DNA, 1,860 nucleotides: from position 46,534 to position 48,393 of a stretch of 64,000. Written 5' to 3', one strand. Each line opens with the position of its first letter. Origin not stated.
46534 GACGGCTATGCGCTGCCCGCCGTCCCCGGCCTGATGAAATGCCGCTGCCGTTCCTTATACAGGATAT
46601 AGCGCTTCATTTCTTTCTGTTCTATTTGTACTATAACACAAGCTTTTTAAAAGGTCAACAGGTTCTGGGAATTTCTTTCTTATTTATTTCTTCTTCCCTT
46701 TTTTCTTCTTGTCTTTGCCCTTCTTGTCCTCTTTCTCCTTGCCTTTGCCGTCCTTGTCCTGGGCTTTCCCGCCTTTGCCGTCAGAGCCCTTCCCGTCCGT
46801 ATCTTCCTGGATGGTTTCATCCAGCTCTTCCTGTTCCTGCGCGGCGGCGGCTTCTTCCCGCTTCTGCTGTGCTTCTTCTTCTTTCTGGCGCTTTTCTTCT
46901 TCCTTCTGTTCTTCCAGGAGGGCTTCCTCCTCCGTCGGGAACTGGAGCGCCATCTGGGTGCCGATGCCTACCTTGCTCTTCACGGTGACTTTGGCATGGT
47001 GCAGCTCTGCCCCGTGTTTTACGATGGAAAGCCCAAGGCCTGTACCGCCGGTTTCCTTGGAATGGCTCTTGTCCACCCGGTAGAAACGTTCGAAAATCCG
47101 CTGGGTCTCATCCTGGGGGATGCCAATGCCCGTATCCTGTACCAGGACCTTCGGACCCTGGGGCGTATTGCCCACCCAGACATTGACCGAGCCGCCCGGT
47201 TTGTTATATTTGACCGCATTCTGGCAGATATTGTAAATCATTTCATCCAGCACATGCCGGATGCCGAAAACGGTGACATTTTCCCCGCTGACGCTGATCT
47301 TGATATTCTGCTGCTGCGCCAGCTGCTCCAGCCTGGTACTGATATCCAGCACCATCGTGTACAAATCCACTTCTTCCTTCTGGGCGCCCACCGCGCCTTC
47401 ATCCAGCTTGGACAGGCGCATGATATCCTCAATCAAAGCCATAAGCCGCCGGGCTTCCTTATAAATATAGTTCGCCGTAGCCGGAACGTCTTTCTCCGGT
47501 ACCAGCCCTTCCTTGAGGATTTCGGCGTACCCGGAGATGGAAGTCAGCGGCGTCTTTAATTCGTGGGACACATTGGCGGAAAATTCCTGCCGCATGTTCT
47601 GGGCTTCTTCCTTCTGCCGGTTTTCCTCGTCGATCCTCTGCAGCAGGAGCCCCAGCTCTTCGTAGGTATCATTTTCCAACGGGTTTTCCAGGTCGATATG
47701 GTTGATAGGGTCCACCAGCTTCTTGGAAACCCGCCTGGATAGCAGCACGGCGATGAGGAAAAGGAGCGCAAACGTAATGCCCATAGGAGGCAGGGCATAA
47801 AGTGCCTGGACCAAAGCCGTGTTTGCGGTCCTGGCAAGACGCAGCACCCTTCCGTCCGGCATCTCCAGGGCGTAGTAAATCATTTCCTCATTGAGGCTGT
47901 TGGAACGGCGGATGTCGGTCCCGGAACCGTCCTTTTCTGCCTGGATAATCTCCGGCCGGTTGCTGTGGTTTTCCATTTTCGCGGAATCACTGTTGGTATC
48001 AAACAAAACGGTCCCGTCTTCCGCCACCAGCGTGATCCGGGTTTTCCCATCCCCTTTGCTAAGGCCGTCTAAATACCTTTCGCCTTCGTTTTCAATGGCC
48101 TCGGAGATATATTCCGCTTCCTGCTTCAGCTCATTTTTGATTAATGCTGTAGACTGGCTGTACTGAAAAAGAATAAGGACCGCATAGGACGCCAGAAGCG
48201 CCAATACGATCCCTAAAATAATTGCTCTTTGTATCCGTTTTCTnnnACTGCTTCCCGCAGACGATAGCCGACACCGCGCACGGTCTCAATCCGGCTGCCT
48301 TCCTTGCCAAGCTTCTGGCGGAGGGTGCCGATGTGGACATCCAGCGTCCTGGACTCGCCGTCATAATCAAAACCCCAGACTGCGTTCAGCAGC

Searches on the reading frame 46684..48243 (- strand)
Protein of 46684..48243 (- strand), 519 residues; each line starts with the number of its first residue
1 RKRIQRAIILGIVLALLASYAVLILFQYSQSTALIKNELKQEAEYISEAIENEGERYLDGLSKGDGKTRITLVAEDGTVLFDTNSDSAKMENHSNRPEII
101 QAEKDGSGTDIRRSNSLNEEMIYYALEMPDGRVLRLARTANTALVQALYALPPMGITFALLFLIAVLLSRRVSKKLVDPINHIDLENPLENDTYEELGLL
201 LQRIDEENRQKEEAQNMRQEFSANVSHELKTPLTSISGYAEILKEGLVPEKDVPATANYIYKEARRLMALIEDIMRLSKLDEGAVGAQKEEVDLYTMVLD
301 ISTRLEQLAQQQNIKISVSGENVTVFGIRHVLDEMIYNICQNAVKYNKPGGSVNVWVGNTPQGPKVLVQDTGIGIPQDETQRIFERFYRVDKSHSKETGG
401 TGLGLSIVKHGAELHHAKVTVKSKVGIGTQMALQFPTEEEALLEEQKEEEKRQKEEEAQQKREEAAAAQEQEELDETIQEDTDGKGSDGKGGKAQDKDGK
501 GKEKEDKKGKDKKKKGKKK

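Call 53: search_protein_families(library=pfam, proteins=[window:46684-48243:-], max_evalue=0.00001)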
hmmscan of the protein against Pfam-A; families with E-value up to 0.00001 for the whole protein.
window:46684-48243:- (519 aa): 3 families
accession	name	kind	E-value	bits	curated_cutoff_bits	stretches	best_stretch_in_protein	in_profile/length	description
PF02518.31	HATPase_c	-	6.9e-24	84.9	26.4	1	332-438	6-110/111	Histidine kinase-, DNA gyrase B-, and HSP90-like ATPase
PF00512.31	HisKA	-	4.3e-19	68.8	26.9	1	217-283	1-66/66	His Kinase A (phospho-acceptor) domain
PF16736.11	sCache_like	-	2.5e-07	31.5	27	1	36-127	8-101/117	Single Cache-like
